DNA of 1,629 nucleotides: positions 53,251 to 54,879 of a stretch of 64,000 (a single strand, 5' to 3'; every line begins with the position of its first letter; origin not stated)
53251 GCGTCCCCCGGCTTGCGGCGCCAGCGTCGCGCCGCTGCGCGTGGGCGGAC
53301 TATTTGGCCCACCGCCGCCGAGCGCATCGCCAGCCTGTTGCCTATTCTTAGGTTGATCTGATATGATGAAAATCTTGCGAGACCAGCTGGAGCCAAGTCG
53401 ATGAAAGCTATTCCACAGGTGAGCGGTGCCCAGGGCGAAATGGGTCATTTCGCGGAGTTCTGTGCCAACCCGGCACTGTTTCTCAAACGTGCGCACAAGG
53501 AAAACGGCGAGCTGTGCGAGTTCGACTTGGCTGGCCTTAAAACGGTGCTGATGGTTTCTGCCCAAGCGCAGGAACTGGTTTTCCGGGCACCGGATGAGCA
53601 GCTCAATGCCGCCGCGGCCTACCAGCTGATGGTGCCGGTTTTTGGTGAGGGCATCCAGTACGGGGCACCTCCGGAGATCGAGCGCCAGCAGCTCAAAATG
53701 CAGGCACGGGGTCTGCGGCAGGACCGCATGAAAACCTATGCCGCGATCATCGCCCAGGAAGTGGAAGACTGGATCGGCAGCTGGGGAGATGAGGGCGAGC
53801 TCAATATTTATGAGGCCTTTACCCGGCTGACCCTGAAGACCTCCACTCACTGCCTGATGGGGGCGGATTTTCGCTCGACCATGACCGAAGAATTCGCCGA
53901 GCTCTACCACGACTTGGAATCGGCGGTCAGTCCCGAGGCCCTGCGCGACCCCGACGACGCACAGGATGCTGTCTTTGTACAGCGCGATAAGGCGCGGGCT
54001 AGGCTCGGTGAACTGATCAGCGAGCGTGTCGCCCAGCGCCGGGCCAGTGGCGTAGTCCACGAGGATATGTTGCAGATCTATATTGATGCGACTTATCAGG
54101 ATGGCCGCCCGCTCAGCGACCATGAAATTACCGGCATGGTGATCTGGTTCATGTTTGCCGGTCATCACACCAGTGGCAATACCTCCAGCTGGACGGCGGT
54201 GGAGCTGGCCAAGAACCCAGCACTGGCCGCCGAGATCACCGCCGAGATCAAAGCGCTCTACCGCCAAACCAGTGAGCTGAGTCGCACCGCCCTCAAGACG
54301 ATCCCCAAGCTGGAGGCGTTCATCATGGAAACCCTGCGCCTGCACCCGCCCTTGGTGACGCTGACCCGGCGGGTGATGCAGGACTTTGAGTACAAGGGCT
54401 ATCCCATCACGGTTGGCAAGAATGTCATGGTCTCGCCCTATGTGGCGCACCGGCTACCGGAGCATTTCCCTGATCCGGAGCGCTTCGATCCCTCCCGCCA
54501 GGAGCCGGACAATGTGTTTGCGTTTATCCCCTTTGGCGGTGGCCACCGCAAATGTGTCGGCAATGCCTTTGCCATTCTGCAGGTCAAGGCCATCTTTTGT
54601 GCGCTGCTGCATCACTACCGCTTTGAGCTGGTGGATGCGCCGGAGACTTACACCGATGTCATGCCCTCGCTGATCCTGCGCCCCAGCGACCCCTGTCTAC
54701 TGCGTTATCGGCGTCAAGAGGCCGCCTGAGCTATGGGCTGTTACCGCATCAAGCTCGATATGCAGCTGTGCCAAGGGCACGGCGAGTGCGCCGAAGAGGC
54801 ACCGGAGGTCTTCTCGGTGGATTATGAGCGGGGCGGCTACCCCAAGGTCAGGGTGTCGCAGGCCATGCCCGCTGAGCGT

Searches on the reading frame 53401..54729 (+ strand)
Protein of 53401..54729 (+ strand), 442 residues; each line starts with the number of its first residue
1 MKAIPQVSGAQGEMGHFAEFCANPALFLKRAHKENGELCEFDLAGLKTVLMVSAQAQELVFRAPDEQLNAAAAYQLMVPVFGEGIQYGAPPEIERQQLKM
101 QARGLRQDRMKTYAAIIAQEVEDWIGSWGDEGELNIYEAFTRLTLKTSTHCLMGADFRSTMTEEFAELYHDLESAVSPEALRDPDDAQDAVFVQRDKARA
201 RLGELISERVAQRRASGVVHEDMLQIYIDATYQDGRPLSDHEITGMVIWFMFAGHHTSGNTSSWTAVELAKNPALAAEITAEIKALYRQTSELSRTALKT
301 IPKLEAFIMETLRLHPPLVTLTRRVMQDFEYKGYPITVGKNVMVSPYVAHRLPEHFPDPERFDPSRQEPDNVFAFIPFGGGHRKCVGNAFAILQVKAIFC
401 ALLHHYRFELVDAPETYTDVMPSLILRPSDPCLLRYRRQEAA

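Call 3: search_protein_families(library=pfam, proteins=[window:53401-54729:+])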
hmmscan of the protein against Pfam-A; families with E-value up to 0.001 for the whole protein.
window:53401-54729:+ (442 aa): 1 family
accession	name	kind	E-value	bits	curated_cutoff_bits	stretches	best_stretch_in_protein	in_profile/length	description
PF00067.27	p450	-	4.7e-63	214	22.8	1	14-428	10-454/462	Cytochrome P450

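Call 4: search_protein_families(library=ncbifam, proteins=[window:53401-54729:+], max_evalue=0.01)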
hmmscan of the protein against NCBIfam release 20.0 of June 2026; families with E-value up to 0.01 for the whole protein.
window:53401-54729:+ (442 aa): 10 families
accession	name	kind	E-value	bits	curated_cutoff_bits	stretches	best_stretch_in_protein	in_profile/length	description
NF051859.1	AlbFlvMonOxTrpSyn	equivalog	5.6e-47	160.3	700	1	4-430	21-449/457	bifunctional albaflavenone monooxygenase/terpene synthase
NF050147.1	aminopyruv_ApyO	equivalog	2.2e-40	138.6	525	1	95-440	89-425/444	RiPP biosynthesis cytochrome P450 ApyO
NF045812.1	PentlenOxigase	equivalog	2.3e-33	115.7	800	1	80-432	78-431/444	pentalenene oxygenase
TIGR04538.1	P450_cycloAA_1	subfamily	1e-19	70.6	500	1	99-404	82-364/395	cytochrome P450, cyclodipeptide synthase-associated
NF053744.1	FAProxCypCBc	equivalog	1.5e-18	66.6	600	1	28-412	26-390/416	CYP152 family fatty-acid peroxygenase CypC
TIGR04515.1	P450_rel_GT_act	subfamily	7.4e-12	45.3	343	1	102-377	108-333/386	P450-derived glycosyltransferase activator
NF041802.1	P450_SolI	exception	6.1e-10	38.1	850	1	279-415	272-405/424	solanimycin biosynthesis cytochrome P450 SolI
NF045816.1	PentlenlactSyn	equivalog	1e-09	37.6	700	1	200-404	182-364/396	pentalenolactone synthase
NF041177.1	Cyp119_Thmprot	equivalog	5.6e-07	28.7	680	1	307-404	245-338/368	cytochrome P450 Cyp119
TIGR04458.1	CYP450_TxtE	equivalog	3.7e-06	25.8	500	1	323-406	294-375/403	4-nitrotryptophan synthase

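Call 5: search_solved_structures(query=window:53401-54729:+, max_evalue=1e-20, show_alignments=2)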
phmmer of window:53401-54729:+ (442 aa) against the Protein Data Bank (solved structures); distinct sequences matched with E-value up to 1e-20: 196 (the best 60 are shown).
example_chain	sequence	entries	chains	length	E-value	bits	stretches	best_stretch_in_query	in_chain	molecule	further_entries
7jj1_A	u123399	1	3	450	3.9e-119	401.5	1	9-441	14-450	Cytochrome P450 51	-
6mcw_A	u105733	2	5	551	5.2e-119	401.1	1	9-441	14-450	Cytochrome P450 51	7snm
6mi0_A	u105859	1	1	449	9.9e-119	400.2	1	9-439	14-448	Cytochrome P450 51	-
7tef_A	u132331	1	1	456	6e-102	344.9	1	3-440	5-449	Cytochrome P450 51B1 Cyp51B1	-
1e9x_A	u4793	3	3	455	5.3e-101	341.8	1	3-439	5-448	CYTOCHROME P450 51-LIKE RV0764C | CYTOCHROME P450 51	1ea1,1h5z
1x8v_A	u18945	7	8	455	5.6e-101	341.7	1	3-439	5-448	Cytochrome P450 51 | STEROL 14ALPHA-DEMETHYLASE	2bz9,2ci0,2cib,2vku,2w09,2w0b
2w0a_A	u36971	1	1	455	3.9e-100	338.9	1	3-439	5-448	CYTOCHROME P450 51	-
1u13_A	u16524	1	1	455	1.4e-99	337.1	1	3-439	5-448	Cytochrome P450 51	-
9bat_A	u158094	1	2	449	6.4e-83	282.2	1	10-438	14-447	Lanosterol 14-alpha demethylase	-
3jus_A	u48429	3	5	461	8.9e-80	271.8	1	7-439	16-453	Lanosterol 14-alpha demethylase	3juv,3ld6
8yqo_A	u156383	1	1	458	1.2e-79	271.4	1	13-439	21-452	Lanosterol 14-alpha demethylase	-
4uhl_A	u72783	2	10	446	1.2e-79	271.4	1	13-439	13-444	STEROL 14-ALPHA DEMETHYLASE | Lanosterol 14-alpha demethylase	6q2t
4uhi_A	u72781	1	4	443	1.5e-79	271.1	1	14-439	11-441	STEROL 14-ALPHA DEMETHYLASE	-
8ss0_A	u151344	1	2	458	7.6e-78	265.5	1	13-439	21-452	Lanosterol 14-alpha demethylase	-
6uez_A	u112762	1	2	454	8.3e-78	265.3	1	13-439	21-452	Lanosterol 14-alpha demethylase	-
9wat_A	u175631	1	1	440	2.3e-54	188.1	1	4-438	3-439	Cytochrome P450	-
3dbg_A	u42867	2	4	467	1.3e-33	119.8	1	5-431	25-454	Putative cytochrome P450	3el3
2ve3_A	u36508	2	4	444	2.4e-32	115.5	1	23-430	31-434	PUTATIVE CYTOCHROME P450 120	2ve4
9njw_A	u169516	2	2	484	1.8e-29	106.1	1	230-437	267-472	Cytochrome P450, CYP11A1 | Ancestral Cytochrome P450 11A1 (CYP11A1)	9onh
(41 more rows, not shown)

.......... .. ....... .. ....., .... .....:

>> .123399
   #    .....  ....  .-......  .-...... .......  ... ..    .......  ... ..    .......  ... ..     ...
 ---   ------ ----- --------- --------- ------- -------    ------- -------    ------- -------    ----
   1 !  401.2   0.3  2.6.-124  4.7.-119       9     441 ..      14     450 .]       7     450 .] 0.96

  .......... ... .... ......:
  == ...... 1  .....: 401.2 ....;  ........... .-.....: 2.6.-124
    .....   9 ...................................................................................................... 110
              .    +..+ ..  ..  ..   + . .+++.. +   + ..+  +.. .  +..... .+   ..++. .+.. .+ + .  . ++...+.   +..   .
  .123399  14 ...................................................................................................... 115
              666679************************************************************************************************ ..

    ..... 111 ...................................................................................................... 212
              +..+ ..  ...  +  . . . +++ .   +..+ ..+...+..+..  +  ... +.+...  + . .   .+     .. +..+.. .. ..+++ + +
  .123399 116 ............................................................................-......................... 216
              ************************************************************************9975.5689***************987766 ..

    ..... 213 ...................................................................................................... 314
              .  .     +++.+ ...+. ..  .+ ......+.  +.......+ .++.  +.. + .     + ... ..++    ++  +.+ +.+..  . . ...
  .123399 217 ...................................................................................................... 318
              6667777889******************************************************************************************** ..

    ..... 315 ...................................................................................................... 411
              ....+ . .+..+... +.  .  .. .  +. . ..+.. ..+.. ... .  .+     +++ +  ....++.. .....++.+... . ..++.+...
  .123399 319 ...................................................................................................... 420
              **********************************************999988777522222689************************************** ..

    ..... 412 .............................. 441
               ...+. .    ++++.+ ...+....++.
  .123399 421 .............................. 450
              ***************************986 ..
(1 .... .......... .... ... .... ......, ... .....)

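Call 7: find_homologous_proteins(query=window:53401-54729:+, max_evalue=1e-60)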
Query window:53401-54729:+ (442 aa): 3320 proteins with E <= 1e-60 among 8000 candidates; the best 120 are listed.
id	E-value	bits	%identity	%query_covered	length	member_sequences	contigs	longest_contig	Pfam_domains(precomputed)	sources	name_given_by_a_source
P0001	5.7e-280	946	94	100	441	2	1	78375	PF00067.28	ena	-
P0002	9.4e-230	781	77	99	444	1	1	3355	PF00067.28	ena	-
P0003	2.3e-227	773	78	99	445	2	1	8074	PF00067.28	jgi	jgi:sterol 14-demethylase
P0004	1.9e-225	767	75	97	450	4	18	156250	PF00067.28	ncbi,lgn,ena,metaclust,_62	metaclust:\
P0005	1.8e-222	757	75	99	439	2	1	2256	PF00067.28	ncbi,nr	ncbi:MAG: cytochrome P450 [Halioglobus sp.]|nr:cytochrome P450 [Halioglobus sp.]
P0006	2.5e-222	756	75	99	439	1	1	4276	PF00067.28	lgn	-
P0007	4.5e-221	752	75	99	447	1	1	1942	PF00067.28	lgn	-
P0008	9.6e-221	751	75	99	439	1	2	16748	PF00067.28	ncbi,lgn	-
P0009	2.8e-220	750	75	100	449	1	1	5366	PF00067.28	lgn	-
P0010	3.9e-220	749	74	99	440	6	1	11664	PF00067.28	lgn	-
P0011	2.5e-219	746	74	99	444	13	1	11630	PF00067.28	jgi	-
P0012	5.3e-218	742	74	99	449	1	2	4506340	PF00067.28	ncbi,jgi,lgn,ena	-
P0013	2.3e-216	737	73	99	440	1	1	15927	PF00067.28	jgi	jgi:sterol 14-demethylase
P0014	2.1e-214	730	74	99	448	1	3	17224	PF00067.28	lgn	-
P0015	3.4e-214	730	73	99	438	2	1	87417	PF00067.28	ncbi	ncbi:MAG: cytochrome P450 [Pseudomonadota bacterium]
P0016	5.1e-213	726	72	99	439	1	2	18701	PF00067.28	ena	-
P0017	7.1e-213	725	73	99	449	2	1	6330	PF00067.28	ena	-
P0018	8.8e-212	722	72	99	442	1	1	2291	PF00067.28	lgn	-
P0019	6.2e-211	719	72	99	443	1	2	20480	PF00067.28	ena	-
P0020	2.0e-203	694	69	99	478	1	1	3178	PF00067.28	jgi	jgi:sterol 14-demethylase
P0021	1.6e-194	665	66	99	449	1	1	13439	PF00067.28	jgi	jgi:sterol 14-demethylase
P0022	5.6e-193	660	65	99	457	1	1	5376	PF00067.28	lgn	-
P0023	1.5e-192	658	66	99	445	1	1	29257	PF00067.28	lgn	-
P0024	2.9e-191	654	65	99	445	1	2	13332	PF00067.28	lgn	-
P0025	2.7e-190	651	65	99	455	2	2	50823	PF00067.28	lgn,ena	-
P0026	3.2e-190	651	65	99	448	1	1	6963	PF00067.28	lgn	-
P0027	3.9e-189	647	64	99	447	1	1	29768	PF00067.28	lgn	-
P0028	7.0e-189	646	63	100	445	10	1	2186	PF00067.28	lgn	-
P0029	8.6e-189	646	64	99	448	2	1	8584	PF00067.28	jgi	-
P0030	1.7e-188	645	64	100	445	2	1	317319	PF00067.28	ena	-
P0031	1.1e-187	642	65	98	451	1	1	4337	PF00067.28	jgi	jgi:sterol 14-demethylase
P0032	1.3e-187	642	63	99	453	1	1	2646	PF00067.28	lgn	-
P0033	2.8e-187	641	64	99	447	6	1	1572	PF00067.28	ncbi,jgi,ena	jgi:sterol 14-demethylase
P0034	4.2e-187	640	63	100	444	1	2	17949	PF00067.28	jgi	-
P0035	1.1e-186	639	64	99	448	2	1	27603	PF00067.28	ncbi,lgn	-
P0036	1.8e-186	638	64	98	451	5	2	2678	PF00067.28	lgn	-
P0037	7.7e-186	636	63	99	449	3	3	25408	PF00067.28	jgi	-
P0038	8.0e-186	636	64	99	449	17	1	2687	PF00067.28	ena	-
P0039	1.7e-185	635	62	98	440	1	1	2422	PF00067.28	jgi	jgi:sterol 14-demethylase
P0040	3.0e-185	634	62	99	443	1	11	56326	PF00067.28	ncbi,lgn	-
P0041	4.6e-185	634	63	100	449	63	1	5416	PF00067.28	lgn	-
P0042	5.2e-185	633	66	97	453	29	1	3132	PF00067.28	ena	-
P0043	6.1e-185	633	62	98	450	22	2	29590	PF00067.28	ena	-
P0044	7.9e-185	633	63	99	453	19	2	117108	PF00067.28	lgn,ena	-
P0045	5.3e-184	630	62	99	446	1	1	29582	PF00067.28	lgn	-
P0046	6.2e-184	630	63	99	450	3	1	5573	PF00067.28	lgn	-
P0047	8.9e-184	629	63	98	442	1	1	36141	PF00067.28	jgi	jgi:sterol 14-demethylase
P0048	1.9e-183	628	65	100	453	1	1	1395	PF00067.28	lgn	-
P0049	3.4e-183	627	63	99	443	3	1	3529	PF00067.28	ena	-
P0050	6.0e-183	627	60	99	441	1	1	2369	PF00067.28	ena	-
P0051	1.3e-182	626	62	99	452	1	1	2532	PF00067.28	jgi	jgi:sterol 14-demethylase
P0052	1.3e-182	626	61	100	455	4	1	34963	PF00067.28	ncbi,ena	-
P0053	2.5e-182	625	61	100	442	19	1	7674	PF00067.28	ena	-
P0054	3.1e-182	624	62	99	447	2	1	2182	PF00067.28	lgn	-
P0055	3.1e-182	624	60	99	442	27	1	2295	PF00067.28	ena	-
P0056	4.0e-182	624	62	99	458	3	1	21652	PF00067.28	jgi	jgi:sterol 14-demethylase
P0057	5.2e-182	624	62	99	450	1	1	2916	PF00067.28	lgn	-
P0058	6.7e-182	623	63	99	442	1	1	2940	PF00067.28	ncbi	-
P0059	1.5e-181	622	62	99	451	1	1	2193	PF00067.28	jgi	jgi:sterol 14alpha-demethylase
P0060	1.6e-181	622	62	99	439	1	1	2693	PF00067.28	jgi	jgi:sterol 14-demethylase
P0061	1.9e-181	622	62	100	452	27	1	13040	PF00067.28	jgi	jgi:sterol 14-demethylase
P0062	4.1e-181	621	65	97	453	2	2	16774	PF00067.28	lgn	-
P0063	4.3e-181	621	62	100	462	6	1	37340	PF00067.28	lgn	-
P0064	4.4e-181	620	61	99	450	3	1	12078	PF00067.28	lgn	-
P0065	4.7e-181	620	63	99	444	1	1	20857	PF00067.28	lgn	-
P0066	7.3e-181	620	60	99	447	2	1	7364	PF00067.28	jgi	jgi:sterol 14-demethylase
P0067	7.5e-181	620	62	100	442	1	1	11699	PF00067.28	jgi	-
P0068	7.7e-181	620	62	99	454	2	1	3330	PF00067.28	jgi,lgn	-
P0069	1.0e-180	619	61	98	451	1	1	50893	PF00067.28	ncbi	-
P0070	1.5e-180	619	60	99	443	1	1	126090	PF00067.28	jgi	jgi:sterol 14-demethylase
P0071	1.8e-180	619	62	100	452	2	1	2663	PF00067.28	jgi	-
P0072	1.8e-180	618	61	100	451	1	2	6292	PF00067.28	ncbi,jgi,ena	jgi:sterol 14-demethylase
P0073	2.8e-180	618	63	96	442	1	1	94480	PF00067.28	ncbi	-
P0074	3.1e-180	618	63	98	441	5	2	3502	PF00067.28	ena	-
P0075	4.2e-180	617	59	100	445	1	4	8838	PF00067.28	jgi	jgi:sterol 14-demethylase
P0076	5.4e-180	617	62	99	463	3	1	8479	PF00067.28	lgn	-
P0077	6.1e-180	617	62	99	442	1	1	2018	PF00067.28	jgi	jgi:sterol 14-demethylase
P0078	9.2e-180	616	65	93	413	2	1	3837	PF00067.28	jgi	-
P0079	1.7e-179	615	64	98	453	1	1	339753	PF00067.28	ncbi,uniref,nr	ncbi:hypothetical protein MB02_09900 [Croceicoccus estronivorus]|uniref:cytochrome P450 n=1 Tax=Croc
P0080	1.8e-179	615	61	99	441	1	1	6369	PF00067.28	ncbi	-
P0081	2.0e-179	615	61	100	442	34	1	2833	PF00067.28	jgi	jgi:sterol 14alpha-demethylase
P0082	2.4e-179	615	62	99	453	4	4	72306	PF00067.28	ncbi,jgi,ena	-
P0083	2.8e-179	615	64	97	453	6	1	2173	PF00067.28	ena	-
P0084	3.1e-179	614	61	99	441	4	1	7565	PF00067.28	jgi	jgi:sterol 14-demethylase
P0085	3.2e-179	614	63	98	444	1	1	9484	PF00067.28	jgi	-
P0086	3.6e-179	614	62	96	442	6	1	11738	PF00067.28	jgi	-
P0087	3.6e-179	614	61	100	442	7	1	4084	PF00067.28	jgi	jgi:sterol 14alpha-demethylase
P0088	4.0e-179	614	61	100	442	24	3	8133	PF00067.28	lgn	-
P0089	4.0e-179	614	63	98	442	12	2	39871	PF00067.28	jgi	jgi:sterol 14-demethylase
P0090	4.6e-179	614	61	99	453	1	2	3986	PF00067.28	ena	-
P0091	4.9e-179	614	60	100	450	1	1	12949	PF00067.28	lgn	-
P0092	1.0e-178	613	61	99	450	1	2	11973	PF00067.28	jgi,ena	-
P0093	1.1e-178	613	61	100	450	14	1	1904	PF00067.28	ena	-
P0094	1.2e-178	613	61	99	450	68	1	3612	PF00067.28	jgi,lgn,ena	jgi:sterol 14-demethylase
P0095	1.3e-178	612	63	99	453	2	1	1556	PF00067.28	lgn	-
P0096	1.5e-178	612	59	99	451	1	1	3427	PF00067.28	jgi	jgi:sterol 14-demethylase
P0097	2.1e-178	612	62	99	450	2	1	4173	PF00067.28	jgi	jgi:sterol 14-demethylase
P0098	2.4e-178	611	63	96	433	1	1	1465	PF00067.28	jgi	jgi:sterol 14-demethylase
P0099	2.7e-178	611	73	85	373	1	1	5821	PF00067.28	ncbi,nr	ncbi:MAG: cytochrome P450, partial [Halioglobus sp.]|nr:cytochrome P450 [Halioglobus sp.]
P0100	2.8e-178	611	63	98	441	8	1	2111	PF00067.28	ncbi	-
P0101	3.4e-178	611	62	98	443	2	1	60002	PF00067.28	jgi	jgi:sterol 14-demethylase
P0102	3.5e-178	611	61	99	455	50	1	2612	PF00067.28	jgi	-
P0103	4.0e-178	611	61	99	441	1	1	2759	PF00067.28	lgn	-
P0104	4.4e-178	611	60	99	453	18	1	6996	PF00067.28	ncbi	-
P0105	5.4e-178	610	63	98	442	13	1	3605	PF00067.28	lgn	-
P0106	5.6e-178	610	62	100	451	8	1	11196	PF00067.28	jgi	-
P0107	7.2e-178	610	62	98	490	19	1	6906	PF00067.28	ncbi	-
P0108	7.7e-178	610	62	97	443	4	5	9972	PF00067.28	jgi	jgi:sterol 14-demethylase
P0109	9.2e-178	610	60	100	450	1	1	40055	PF00067.28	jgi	-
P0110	1.3e-177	609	60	99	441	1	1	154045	PF00067.28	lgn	-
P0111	2.5e-177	608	62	98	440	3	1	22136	PF00067.28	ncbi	-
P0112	3.6e-177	608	61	99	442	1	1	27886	PF00067.28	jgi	jgi:sterol 14-demethylase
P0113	3.7e-177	608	62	96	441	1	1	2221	PF00067.28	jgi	jgi:sterol 14-demethylase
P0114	3.9e-177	607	63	96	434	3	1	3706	PF00067.28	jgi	jgi:sterol 14-demethylase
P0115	5.4e-177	607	61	99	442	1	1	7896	PF00067.28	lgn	-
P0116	8.6e-177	606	61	99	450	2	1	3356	PF00067.28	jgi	jgi:sterol 14-demethylase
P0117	9.0e-177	606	60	99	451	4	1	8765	PF00067.28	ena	-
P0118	9.1e-177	606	61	98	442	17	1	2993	PF00067.28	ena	-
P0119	1.1e-176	606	59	100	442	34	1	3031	PF00067.28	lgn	-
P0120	1.2e-176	606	61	99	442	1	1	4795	PF00067.28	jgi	jgi:sterol 14-demethylase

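Call 10: find_encoding_contigs(protein=P0001, flank=6000, max_places=3)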
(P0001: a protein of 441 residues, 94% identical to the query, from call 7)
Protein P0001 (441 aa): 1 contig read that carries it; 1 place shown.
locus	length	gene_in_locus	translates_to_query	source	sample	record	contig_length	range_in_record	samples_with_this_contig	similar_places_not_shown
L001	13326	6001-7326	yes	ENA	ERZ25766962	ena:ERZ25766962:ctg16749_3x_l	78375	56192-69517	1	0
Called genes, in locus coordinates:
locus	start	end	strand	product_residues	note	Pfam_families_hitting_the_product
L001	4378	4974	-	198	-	-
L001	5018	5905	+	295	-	PF01144:CoA_trans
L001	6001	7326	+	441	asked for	PF00067:p450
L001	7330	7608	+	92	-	PF13459:Fer4_15, PF13370:Fer4_13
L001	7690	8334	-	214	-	PF09994:T6SS_Tle1-like_cat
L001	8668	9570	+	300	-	PF01144:CoA_trans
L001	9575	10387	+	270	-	-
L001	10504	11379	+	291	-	PF00106:adh_short, PF08659:KR (weak), PF13561:adh_short_C2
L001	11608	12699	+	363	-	PF00478:IMPDH (faint), PF03060:NMO, PF01070:FMN_dh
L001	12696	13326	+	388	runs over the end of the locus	PF02771:Acyl-CoA_dh_N, PF02770:Acyl-CoA_dh_M, PF00441:Acyl-CoA_dh_1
